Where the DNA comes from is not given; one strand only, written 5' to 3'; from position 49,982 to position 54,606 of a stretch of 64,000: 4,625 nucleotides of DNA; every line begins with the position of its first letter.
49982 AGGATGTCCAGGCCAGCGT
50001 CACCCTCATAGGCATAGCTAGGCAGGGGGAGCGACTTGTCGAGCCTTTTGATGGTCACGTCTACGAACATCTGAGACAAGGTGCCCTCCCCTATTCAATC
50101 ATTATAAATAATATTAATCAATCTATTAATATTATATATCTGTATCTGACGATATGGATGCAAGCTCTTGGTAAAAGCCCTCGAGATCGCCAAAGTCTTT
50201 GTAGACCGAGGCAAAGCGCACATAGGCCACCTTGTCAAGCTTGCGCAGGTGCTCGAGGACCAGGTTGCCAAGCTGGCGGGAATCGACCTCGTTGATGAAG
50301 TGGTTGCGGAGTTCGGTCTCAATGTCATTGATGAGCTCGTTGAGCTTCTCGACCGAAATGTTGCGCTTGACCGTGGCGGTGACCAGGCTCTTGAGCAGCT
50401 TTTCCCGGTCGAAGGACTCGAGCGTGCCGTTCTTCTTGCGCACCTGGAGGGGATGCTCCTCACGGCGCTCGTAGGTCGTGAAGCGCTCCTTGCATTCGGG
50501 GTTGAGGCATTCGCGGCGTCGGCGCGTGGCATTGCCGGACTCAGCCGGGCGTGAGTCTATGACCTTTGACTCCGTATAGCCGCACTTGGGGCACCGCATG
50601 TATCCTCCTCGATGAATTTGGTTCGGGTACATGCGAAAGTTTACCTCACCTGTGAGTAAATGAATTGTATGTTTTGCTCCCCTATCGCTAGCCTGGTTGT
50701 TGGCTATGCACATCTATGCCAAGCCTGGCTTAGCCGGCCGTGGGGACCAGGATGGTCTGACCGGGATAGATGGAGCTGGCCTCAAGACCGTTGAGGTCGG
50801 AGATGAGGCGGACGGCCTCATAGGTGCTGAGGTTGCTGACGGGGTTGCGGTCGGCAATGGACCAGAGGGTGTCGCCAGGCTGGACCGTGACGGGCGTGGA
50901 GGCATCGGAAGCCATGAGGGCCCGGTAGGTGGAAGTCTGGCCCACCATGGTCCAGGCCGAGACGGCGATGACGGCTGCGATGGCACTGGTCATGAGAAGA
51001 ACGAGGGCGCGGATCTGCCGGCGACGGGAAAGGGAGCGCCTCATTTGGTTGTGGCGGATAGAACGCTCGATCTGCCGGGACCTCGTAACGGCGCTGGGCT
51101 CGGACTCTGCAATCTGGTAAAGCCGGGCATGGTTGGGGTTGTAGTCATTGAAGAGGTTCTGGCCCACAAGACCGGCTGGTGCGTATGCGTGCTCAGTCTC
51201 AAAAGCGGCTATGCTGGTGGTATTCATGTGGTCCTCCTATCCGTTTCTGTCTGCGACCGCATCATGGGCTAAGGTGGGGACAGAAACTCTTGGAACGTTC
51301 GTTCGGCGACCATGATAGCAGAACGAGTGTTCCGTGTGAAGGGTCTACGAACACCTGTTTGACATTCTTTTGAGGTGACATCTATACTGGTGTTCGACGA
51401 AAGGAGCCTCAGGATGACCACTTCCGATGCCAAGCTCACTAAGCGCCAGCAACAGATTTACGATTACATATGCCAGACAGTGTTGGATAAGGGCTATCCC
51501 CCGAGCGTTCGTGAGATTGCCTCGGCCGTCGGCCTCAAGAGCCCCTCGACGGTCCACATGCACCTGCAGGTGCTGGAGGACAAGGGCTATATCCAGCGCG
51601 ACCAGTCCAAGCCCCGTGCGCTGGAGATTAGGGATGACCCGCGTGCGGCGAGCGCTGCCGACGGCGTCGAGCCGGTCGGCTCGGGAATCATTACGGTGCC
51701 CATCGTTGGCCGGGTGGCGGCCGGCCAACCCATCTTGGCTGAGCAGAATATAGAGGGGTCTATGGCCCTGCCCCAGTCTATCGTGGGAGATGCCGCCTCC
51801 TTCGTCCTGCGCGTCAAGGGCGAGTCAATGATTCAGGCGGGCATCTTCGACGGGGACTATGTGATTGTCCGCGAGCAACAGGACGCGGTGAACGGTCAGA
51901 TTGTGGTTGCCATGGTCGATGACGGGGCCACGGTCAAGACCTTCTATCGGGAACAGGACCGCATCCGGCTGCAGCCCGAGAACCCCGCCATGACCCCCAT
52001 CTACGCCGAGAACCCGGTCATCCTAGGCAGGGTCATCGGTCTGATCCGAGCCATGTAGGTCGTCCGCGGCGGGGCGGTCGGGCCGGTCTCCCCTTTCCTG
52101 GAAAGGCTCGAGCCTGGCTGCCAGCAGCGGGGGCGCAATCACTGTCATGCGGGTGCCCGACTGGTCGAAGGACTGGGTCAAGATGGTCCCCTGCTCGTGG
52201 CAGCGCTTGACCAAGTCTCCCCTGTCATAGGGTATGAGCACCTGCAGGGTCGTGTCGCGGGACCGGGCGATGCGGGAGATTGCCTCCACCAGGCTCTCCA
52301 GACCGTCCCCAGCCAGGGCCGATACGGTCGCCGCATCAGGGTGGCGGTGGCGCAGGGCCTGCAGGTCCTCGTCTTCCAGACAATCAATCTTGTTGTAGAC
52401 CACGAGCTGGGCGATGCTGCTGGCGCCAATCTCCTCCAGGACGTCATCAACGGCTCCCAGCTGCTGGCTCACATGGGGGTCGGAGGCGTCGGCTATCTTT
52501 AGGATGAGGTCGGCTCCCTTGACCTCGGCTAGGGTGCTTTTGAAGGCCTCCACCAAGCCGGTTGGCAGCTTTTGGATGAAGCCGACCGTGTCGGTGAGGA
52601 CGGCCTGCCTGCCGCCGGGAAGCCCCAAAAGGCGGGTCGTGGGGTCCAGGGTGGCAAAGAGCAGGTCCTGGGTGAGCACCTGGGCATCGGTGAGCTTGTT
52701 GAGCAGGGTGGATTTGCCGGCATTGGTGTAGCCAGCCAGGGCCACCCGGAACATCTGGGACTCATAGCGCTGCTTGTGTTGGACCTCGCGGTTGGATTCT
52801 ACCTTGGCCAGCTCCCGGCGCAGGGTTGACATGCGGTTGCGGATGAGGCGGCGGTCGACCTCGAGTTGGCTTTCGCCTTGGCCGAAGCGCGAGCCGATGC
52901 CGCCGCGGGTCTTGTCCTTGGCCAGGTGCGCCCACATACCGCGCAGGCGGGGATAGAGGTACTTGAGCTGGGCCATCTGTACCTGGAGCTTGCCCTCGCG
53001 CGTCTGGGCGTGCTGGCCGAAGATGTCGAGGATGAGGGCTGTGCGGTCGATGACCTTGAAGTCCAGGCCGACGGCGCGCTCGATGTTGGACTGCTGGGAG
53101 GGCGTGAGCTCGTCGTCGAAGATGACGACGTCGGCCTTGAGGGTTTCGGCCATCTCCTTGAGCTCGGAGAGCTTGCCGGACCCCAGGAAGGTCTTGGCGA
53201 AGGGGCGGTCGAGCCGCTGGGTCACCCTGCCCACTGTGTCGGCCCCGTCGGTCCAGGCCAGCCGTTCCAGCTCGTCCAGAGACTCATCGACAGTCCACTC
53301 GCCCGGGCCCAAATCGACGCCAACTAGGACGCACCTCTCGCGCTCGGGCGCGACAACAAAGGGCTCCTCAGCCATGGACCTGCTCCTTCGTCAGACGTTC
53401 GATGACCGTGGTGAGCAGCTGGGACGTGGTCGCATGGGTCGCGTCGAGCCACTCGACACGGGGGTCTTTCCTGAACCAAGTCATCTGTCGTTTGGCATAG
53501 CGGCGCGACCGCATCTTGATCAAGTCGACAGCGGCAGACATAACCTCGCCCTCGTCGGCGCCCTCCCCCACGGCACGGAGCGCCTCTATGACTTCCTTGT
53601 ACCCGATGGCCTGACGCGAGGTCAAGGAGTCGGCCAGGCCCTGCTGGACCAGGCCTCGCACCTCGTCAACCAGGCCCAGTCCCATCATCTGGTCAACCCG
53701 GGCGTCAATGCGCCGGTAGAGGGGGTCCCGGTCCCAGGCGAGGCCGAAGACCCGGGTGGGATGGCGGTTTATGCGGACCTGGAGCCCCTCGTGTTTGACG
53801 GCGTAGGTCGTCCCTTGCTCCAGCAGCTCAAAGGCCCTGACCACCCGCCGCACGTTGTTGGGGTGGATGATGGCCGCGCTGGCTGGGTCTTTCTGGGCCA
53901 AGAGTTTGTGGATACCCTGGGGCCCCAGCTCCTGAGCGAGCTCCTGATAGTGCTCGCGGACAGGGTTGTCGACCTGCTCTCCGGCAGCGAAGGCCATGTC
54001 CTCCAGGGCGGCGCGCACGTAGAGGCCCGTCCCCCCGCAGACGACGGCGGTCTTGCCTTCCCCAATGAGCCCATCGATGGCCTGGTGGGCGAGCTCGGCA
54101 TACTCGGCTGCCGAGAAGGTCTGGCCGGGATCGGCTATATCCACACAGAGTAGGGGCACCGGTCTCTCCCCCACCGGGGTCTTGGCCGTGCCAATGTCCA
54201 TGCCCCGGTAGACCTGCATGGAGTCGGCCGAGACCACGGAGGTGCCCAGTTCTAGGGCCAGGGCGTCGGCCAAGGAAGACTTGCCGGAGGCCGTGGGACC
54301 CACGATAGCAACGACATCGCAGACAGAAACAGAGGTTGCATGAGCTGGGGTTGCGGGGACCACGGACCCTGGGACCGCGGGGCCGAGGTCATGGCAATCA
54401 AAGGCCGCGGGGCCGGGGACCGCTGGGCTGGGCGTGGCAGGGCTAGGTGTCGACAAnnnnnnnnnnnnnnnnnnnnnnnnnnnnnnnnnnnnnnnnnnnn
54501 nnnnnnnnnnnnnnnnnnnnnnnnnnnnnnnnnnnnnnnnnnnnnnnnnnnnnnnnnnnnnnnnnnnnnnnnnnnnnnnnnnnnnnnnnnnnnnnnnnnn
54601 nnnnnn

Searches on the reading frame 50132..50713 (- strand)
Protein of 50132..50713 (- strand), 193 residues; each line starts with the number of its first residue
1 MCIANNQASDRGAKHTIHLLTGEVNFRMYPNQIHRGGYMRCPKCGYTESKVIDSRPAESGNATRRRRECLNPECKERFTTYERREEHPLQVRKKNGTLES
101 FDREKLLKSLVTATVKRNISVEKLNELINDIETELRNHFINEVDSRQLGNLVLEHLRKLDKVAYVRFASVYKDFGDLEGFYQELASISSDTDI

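Call 7: search_protein_families(library=pfam, proteins=[window:50132-50713:-])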
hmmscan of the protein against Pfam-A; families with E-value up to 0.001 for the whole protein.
window:50132-50713:- (193 aa): 2 families
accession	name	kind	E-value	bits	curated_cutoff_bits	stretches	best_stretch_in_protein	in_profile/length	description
PF22811.2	Zn_ribbon_NrdR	-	2.8e-19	69.2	27.2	1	39-82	1-42/42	Transcriptional repressor NrdR-like, N-terminal domain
PF03477.21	ATP-cone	-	3.6e-19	69.5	25.8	1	90-174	2-85/88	ATP cone domain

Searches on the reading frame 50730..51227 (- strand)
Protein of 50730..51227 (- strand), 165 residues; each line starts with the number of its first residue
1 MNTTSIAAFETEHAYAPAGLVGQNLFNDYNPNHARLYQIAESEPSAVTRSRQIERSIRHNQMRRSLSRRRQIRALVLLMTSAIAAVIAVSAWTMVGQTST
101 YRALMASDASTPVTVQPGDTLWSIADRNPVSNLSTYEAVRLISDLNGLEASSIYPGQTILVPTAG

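Call 7: search_protein_families(library=pfam, proteins=[window:50730-51227:-])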
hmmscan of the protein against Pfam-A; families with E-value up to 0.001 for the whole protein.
window:50730-51227:- (165 aa): 1 family
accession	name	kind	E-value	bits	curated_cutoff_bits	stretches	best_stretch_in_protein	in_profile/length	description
PF01476.26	LysM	-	2.8e-11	43.6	20.9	1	114-162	2-43/43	LysM domain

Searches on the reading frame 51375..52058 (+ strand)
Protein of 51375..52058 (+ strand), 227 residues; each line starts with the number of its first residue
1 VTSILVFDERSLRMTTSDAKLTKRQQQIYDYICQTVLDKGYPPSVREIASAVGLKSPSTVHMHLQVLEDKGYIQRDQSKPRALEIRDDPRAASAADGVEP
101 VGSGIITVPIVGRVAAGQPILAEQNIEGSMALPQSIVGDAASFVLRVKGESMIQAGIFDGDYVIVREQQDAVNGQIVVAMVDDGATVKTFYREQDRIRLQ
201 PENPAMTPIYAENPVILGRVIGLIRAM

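Call 23: search_protein_families(library=pfam, proteins=[window:51375-52058:+])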
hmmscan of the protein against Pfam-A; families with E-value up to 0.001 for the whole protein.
window:51375-52058:+ (227 aa): 6 families
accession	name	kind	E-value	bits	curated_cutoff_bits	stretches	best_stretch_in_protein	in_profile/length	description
PF00717.28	Peptidase_S24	-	2.4e-34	118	23.3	1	109-221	1-116/116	Peptidase S24-like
PF01726.22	LexA_DNA_bind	-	9.2e-25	86.7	23.7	1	19-82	2-65/65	LexA DNA binding domain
PF09339.16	HTH_IclR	-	2.3e-05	24.5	22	1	43-76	19-51/52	IclR helix-turn-helix domain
PF13412.12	HTH_24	-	9.7e-05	22.3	21.9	1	44-74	19-48/48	Winged helix-turn-helix DNA-binding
PF12802.13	MarR_2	-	0.0006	20.4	27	0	43-75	21-52/61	MarR family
PF01022.26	HTH_5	-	0.00079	19.7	22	0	44-74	17-46/47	Bacterial regulatory protein, arsR family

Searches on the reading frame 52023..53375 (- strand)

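Call 7: search_protein_families(library=pfam, proteins=[window:52023-53375:-])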
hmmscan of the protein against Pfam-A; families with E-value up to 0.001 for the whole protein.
window:52023-53375:- (450 aa): 8 families
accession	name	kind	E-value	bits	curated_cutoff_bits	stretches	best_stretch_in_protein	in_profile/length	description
PF13167.11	GTP-bdg_N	-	2.6e-31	108.5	25.4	1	31-119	2-88/89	GTP-binding GTPase N-terminal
PF16360.10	GTP-bdg_M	-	5.3e-28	97.8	29.5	1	122-203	1-79/79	GTP-binding GTPase Middle Region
PF01926.29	MMR_HSR1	-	4.5e-19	69.1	21.9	1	210-329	1-113/113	50S ribosome-binding GTPase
PF16897.10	MMR_HSR1_Xtn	-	9.3e-06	26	35.2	1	318-366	53-100/106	C-terminal region of MMR_HSR1 domain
PF03193.22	RsgA_GTPase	-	1.2e-05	25.7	30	0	209-234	107-132/174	RsgA GTPase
PF02421.24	FeoB_N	-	1.8e-05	24.8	27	1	210-337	2-122/156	Ferrous iron transport protein B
PF19275.4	HflX_C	-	0.00015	22.2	26.4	0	346-400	10-64/102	HflX C-terminal domain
PF00025.27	Arf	-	0.00068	19.6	22.3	0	200-235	6-41/174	ADP-ribosylation factor family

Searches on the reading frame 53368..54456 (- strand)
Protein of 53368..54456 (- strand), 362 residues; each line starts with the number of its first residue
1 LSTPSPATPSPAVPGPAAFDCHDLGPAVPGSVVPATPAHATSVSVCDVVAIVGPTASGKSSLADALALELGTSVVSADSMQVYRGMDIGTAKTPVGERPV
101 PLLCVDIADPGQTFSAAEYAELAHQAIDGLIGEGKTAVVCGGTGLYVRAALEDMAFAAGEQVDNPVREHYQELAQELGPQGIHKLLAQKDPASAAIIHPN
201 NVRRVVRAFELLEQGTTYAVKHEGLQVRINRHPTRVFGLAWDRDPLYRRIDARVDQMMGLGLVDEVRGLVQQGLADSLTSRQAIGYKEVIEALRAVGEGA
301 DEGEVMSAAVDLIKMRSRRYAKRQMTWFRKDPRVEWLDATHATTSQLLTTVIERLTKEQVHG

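Call 23: search_protein_families(library=pfam, proteins=[window:53368-54456:-])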
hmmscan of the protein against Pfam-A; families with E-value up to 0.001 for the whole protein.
window:53368-54456:- (362 aa): 6 families
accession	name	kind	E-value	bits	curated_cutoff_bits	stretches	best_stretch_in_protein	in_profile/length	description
PF01715.23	IPPT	-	9.2e-70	235.5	23.6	1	81-331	1-243/243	IPP transferase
PF01745.22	IPT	-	1.5e-06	28.2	20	1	47-91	2-46/233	Isopentenyl transferase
PF02224.24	Cytidylate_kin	-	4e-05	23.9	26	1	49-86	1-36/211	Cytidylate kinase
PF13555.12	AAA_29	-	0.00078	19.6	27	0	42-67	18-43/61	P-loop containing region of AAA domain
PF13671.12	AAA_33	-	0.00086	20.1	27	0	48-80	1-33/143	AAA domain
PF13191.12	AAA_16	-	0.00091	20.2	32.6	0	47-81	25-62/167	AAA ATPase domain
